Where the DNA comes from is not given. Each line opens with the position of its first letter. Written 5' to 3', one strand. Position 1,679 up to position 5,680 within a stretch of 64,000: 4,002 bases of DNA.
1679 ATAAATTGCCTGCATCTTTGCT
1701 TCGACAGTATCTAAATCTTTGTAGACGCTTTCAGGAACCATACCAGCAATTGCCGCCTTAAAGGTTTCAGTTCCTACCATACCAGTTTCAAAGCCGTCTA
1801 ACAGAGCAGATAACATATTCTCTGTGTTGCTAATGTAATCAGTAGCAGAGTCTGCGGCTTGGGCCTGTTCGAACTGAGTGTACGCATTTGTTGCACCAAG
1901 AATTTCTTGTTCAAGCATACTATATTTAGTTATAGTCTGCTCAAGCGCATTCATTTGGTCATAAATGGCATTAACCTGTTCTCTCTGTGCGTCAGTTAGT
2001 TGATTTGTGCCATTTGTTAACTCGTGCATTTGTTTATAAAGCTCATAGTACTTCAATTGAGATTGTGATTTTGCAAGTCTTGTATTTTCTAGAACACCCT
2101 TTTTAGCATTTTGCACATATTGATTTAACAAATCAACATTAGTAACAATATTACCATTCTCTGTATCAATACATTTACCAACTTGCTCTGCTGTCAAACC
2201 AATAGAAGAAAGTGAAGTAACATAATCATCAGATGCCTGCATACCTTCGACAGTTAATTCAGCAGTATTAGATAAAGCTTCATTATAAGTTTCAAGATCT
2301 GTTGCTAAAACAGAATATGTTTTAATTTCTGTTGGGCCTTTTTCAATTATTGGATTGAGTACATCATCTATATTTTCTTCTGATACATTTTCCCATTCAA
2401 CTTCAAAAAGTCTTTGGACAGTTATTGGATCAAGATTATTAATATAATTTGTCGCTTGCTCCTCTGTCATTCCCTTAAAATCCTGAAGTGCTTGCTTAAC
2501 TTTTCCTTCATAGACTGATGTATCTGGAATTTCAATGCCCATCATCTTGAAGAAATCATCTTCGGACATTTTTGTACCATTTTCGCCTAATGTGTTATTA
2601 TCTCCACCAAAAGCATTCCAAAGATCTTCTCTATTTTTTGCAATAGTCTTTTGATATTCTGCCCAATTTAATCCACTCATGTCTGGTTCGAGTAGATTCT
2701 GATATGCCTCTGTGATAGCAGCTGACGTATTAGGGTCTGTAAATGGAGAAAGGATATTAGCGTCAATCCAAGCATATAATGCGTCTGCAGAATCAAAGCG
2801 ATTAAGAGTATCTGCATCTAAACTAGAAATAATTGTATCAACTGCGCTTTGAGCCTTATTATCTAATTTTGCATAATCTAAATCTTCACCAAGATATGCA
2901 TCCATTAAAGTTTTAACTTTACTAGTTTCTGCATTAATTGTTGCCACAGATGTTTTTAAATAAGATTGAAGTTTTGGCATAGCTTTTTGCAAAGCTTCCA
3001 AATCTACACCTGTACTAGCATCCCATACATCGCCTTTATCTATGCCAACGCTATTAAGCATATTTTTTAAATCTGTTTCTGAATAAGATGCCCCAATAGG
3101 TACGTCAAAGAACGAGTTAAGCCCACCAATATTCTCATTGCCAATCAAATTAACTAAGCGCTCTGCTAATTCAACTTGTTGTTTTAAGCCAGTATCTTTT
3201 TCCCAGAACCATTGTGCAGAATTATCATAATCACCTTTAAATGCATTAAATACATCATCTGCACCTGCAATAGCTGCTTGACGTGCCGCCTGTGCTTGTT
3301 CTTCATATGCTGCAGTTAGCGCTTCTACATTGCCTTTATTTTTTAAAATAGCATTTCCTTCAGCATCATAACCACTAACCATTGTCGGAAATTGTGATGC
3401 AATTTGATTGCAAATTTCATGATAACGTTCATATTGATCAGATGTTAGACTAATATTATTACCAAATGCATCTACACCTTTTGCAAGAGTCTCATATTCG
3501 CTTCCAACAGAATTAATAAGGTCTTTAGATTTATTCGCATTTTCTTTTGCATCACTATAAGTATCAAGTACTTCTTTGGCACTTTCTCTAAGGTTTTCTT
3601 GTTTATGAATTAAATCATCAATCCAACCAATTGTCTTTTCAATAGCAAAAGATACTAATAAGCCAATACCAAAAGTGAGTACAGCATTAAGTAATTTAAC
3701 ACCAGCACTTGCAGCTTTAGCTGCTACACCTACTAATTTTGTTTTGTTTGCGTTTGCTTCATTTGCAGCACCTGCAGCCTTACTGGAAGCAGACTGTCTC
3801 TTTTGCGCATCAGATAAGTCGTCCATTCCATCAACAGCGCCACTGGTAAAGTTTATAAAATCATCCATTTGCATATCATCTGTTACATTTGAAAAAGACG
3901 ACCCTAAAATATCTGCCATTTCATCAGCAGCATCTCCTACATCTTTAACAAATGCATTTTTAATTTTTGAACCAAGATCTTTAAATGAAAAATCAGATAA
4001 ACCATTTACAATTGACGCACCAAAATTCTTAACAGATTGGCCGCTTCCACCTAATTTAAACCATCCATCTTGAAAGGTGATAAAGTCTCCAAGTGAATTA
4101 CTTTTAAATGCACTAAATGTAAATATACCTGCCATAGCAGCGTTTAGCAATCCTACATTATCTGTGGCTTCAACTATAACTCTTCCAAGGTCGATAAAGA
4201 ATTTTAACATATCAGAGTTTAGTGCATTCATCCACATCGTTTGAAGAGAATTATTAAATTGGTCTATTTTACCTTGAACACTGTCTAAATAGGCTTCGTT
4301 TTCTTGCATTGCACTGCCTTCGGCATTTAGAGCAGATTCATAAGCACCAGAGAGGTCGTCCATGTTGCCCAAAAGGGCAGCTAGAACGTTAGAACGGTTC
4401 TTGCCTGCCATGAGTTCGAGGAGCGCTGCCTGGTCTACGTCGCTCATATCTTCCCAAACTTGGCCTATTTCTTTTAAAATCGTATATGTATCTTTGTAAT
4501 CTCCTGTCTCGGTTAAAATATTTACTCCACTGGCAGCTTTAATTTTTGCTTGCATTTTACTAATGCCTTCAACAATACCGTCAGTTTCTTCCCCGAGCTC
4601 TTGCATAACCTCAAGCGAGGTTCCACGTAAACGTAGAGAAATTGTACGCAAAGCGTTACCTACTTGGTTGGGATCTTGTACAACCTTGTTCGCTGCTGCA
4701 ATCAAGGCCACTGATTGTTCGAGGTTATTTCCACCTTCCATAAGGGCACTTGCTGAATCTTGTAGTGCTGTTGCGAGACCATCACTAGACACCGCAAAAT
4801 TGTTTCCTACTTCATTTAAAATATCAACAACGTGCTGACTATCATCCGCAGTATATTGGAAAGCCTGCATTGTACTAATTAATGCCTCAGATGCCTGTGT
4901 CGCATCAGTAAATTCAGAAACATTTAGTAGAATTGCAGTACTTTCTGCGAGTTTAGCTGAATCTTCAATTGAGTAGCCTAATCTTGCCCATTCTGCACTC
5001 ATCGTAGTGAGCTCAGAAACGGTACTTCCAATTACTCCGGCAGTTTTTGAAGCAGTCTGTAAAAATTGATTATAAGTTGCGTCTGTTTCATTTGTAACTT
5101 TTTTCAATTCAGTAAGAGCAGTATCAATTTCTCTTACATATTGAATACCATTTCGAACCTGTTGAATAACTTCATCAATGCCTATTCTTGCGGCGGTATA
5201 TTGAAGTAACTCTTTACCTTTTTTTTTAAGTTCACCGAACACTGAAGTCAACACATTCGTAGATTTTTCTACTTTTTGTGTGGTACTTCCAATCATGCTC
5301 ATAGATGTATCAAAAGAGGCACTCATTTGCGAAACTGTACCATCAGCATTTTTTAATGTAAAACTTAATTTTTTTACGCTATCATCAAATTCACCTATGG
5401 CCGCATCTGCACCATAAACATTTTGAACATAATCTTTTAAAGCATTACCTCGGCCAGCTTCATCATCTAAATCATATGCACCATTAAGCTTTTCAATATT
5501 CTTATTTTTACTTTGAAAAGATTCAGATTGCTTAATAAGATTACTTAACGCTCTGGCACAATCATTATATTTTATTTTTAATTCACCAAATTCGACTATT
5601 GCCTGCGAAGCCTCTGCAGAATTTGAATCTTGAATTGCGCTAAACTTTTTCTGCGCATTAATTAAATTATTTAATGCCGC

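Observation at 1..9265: Exceptionally long tape measure protein (at least ~3088 aa, incomplete), displaced downstream of the fibre and lysis modules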

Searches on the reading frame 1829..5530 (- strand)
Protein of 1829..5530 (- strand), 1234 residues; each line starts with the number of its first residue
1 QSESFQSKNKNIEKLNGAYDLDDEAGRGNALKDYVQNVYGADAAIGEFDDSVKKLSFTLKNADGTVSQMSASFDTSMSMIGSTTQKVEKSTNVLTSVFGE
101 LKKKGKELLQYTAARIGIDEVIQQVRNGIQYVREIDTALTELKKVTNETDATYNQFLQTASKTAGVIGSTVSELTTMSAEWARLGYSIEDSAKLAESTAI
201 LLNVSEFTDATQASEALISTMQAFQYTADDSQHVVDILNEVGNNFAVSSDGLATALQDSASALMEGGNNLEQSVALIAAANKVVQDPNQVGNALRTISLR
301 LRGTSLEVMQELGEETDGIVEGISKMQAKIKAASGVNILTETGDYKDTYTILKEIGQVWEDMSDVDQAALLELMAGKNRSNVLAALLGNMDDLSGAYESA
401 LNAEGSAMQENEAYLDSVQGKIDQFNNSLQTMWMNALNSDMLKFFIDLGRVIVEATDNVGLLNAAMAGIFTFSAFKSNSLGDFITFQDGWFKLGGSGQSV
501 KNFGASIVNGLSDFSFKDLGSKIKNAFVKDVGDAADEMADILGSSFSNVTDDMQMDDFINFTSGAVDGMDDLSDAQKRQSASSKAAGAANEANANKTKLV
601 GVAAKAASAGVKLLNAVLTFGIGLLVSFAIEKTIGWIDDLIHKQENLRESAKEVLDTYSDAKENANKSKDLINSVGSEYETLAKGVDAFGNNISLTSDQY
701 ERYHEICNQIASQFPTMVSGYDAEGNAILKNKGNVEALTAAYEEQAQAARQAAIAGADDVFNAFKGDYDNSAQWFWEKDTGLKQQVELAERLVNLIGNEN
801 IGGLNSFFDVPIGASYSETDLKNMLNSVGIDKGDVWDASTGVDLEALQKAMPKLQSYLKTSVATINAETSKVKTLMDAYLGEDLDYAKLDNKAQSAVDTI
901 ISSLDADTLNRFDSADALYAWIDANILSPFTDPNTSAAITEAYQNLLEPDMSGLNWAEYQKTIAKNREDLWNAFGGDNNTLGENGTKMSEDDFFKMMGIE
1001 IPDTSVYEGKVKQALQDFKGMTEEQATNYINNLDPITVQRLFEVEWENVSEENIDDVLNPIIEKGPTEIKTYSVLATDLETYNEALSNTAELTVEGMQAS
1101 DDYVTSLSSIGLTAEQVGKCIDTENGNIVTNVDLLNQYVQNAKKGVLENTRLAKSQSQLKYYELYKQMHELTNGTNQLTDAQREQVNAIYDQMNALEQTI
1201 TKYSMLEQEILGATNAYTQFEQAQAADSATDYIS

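Call 10: search_dna_similar(query=window:1829-5530:-, collection=phages, mode=protein, max_rows=30)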
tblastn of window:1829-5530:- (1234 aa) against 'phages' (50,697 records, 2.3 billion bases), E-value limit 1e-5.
Records with a match: 148; places in all: 149; records where one place covers at least 80% of the query: 0.
Best place of each record, by identity: <60% 148.
By first word of the organism name: Bacillus 82; Lactococcus 22; Bacteriophage 7; Enterococcus 7; Enterocloster 6; Clostridioides 5; Mammaliicoccus 4; Staphylococcus 4; Brevibacillus 2; Thomasclavelia 2; and 5 more.
By host as written in the record: Lactococcus lactis 17; - 11; Bacillus subtilis BEST7003 11; Bacillus cereus 10; Bacillus anthracis Sterne 10; Bacillus anthracis 7; Bacillus subtilis 7; Bacillus subtilis subsp. subtilis str. 168 6; and 37 more.
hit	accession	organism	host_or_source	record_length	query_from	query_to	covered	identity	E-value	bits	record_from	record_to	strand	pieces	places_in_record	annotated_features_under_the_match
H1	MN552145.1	Lactococcus phage P1048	Lactococcus lactis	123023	111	730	50%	24.5%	3e-16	91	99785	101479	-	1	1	hypothetical protein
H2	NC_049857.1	Lactococcus phage P1048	Lactococcus lactis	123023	111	730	50%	24.5%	3e-16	91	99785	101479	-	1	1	tail length tape measure protein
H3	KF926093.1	Lactococcus phage phiL47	Lactococcus lactis subsp. cremoris ...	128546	111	730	50%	23.4%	1e-15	89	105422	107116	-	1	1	putative tail tape measure protein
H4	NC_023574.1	Lactococcus phage phiL47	Lactococcus lactis subsp. cremoris ...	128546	111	730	50%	23.4%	1e-15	89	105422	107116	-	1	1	tail length tape measure protein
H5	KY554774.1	Lactococcus phage AM9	Lactococcus lactis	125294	111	730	50%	23.2%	1e-15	89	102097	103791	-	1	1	tail tape measure protein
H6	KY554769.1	Lactococcus phage AM2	Lactococcus lactis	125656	111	730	50%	23.2%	1e-15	89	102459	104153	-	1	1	tail tape measure protein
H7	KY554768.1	Lactococcus phage AM1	Lactococcus lactis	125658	111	730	50%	23.2%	1e-15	89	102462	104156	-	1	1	tail tape measure protein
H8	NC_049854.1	Lactococcus phage AM1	Lactococcus lactis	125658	111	730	50%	23.2%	1e-15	89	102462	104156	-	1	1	tail length tape measure protein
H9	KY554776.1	Lactococcus phage AM12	Lactococcus lactis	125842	111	730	50%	23.2%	1e-15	89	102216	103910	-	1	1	tail tape measure protein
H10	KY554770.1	Lactococcus phage AM3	Lactococcus lactis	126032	111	730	50%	23.2%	1e-15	89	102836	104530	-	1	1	tail tape measure protein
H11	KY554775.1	Lactococcus phage AM11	Lactococcus lactis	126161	111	730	50%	23.2%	1e-15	89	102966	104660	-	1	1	tail tape measure protein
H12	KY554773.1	Lactococcus phage AM8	Lactococcus lactis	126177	111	730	50%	23.2%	1e-15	89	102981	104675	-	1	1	tail tape measure protein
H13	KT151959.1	Brevibacillus phage Sundance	Brevibacillus laterosporus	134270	122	472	28%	36.8%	2e-58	228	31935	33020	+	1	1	lytic transglyclosylase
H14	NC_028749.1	Brevibacillus phage Sundance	Brevibacillus laterosporus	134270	122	472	28%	36.8%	2e-58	228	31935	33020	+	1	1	tail length tape measure protein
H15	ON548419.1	Bacillus phage vB_BanS-Thrax3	Bacillus anthracis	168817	31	490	37%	27.5%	2e-27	127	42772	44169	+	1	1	tape measure protein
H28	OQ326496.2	Enterocloster phage PMBT24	Enterocloster bolteae Q14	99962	110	469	29%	31.0%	8e-44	181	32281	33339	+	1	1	tape measure protein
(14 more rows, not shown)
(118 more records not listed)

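Call 19: get_annotated_region(hit=H28, flank=20000)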
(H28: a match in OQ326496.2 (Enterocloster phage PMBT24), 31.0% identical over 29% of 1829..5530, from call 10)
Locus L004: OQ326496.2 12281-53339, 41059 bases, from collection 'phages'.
description: Enterocloster phage PMBT24, complete genome.
organism: Enterocloster phage PMBT24 (NCBI taxid 3025413)
taxonomy: Viruses; Duplodnaviria; Heunggongvirae; Uroviricota; Caudoviricetes
host: Enterocloster bolteae Q14; source: municipal sewage; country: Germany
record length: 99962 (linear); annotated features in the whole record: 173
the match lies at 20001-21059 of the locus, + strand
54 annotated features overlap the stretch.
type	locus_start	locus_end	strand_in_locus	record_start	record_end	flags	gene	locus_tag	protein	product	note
CDS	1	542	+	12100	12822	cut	-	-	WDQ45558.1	hypothetical protein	-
CDS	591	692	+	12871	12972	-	-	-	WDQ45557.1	hypothetical protein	-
CDS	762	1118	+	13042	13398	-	-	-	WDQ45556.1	histone-like DNA-binding protein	-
CDS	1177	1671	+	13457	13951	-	-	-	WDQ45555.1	DNA-binding protein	-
CDS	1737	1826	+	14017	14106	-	-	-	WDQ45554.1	hypothetical protein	-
CDS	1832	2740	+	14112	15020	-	-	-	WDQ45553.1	hypothetical protein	-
CDS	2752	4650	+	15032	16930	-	-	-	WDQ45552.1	terminase large subunit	-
CDS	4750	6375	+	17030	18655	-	-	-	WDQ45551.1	portal protein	-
CDS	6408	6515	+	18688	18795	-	-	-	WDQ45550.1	hypothetical protein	-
CDS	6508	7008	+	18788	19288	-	-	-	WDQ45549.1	ferritin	-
CDS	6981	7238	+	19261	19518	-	-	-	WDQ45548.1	hypothetical protein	-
CDS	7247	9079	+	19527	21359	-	-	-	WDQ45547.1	protein of unknown function DUF724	-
CDS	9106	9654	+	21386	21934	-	-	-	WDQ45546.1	hypothetical protein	-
CDS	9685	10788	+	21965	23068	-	-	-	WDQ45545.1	major capsid protein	-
CDS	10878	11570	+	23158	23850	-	-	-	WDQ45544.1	hypothetical protein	-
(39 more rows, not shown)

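Call 20: get_annotated_region(hit=H14, flank=20000)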
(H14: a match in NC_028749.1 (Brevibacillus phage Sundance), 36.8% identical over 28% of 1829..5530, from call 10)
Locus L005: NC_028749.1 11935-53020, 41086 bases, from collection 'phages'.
description: Brevibacillus phage Sundance, complete genome.
organism: Brevibacillus phage Sundance (NCBI taxid 1691958)
taxonomy: Viruses; Duplodnaviria; Heunggongvirae; Uroviricota; Caudoviricetes
host: Brevibacillus laterosporus; source: honeybee debris; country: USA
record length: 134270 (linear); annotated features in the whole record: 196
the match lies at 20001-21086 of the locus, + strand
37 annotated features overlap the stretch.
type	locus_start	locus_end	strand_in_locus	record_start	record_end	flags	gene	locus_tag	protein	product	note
CDS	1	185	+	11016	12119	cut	-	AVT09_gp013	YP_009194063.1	sigma factor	putative bacterial regulatory s, luxR family protein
CDS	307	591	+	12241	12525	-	-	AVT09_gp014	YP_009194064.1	DNA binding protein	-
CDS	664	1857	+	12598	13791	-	-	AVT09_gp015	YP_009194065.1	PhoH-like phosphate starvation-inducible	-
CDS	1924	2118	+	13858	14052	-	-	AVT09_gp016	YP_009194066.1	putative protein YonK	-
CDS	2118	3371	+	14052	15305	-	-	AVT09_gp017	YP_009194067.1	hypothetical protein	-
CDS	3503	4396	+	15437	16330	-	-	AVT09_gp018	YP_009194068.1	YonG-like protein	putative SPBc2 prophage-derived protein YonG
CDS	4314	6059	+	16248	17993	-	-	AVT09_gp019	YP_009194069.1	DNA-packaging protein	-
CDS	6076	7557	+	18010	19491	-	-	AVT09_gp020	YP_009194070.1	portal protein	-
CDS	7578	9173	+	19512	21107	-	-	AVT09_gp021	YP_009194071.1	hypothetical protein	-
CDS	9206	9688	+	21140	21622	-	-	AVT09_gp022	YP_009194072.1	putative structural protein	-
CDS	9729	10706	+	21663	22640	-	-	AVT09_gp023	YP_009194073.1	putative structural protein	-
CDS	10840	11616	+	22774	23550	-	-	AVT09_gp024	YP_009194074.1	putative AcrB/AcrD/AcrF family protein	-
CDS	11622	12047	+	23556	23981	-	-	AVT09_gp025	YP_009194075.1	putative structural protein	-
CDS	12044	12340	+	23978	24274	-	-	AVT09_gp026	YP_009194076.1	hypothetical protein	-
CDS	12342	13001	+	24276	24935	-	-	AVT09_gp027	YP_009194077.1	putative Ig domain-containing protein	-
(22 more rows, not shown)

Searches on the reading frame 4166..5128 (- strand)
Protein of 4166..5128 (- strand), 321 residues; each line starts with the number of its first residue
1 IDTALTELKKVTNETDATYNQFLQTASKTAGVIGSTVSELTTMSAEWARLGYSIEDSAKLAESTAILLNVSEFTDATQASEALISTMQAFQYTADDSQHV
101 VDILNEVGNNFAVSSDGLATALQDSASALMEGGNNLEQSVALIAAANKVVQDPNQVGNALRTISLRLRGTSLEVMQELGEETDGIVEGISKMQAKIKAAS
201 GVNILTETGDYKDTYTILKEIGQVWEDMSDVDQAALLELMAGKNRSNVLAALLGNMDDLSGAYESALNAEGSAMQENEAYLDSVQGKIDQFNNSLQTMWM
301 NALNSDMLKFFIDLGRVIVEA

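Call 71: find_related_loci(query=window:4166-5128:-, collection=genome_contigs, flank=10000)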
Query window:4166-5128:- (321 aa) in genome_contigs; peptide patterns used: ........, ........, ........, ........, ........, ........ (x = any residue, [..] = any of these).
82 stretches matched a pattern; 8 encode a relative of the query (tblastn E <= 1e-3); 8 distinct loci.
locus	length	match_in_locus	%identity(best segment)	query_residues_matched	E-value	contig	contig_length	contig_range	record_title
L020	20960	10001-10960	77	1-320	7e-171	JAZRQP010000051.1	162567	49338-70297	MAG: Faecalimonas sp. isolate T1900045361_YK20190051.MAGScoT_cleanbin_000021 SGB_6817_k141_1585774, whole genome shotgun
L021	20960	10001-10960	43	1-320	1e-82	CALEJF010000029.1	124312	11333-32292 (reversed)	MAG TPA_asm: uncultured Clostridia bacterium isolate SRR6425771_bin.43_CONCOCT_v1.1_MAG genome assembly, contig: ERZ1767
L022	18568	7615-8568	45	1-315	2e-82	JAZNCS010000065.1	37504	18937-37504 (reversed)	MAG: Acutalibacteraceae bacterium isolate T1900044730_TS20190196.MAGScoT_cleanbin_000024 SGB_2005_k141_2062386, whole ge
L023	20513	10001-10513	70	151-321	1e-81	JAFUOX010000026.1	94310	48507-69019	MAG: Kiritimatiellae bacterium isolate RGIG4692 Roe_deer_Rectum.Co__c742581, whole genome shotgun sequence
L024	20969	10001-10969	41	1-321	1e-76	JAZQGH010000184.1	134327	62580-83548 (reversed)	MAG: Acutalibacteraceae bacterium isolate T1900044631_TS20190097.MAGScoT_cleanbin_000009 SGB_1035_k141_311025, whole gen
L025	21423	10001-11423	47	1-321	2e-59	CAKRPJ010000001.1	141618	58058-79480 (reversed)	MAG: uncultured Lachnospiraceae bacterium isolate REFINED_METABAT215_TOP10_CONTIGS_1500_ASSEMBLY_K77_MERGED__Nepal_MoBio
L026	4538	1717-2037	84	1-107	7e-54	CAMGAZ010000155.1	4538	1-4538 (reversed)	MAG: uncultured Clostridium sp. isolate ERR2020034_bin.11_metaWRAP_v1.3_MAG genome assembly, contig: ERZ10552058.2671, w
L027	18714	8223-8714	49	1-157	7e-41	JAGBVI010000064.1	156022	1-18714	MAG: Paludibacteraceae bacterium isolate RGIG9480 Yak_Cecum-4__c337000, whole genome shotgun sequence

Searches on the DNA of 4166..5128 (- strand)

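Call 77: search_rna_families(source=L020, start=16000, end=18000, threshold=evalue, max_evalue=0.1)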
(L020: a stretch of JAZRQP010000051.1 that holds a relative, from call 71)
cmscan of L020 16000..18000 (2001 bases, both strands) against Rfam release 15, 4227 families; matches with E-value up to 0.1: 2.
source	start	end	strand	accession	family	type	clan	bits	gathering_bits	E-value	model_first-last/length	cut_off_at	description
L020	16245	16521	+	RF00028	Intron_gpI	Intron;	-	29.1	50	5.7e-05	48-158/253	no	Group I catalytic intron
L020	17578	17610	+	RF00028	Intron_gpI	Intron;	-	27.2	50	0.00021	219-251/253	no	Group I catalytic intron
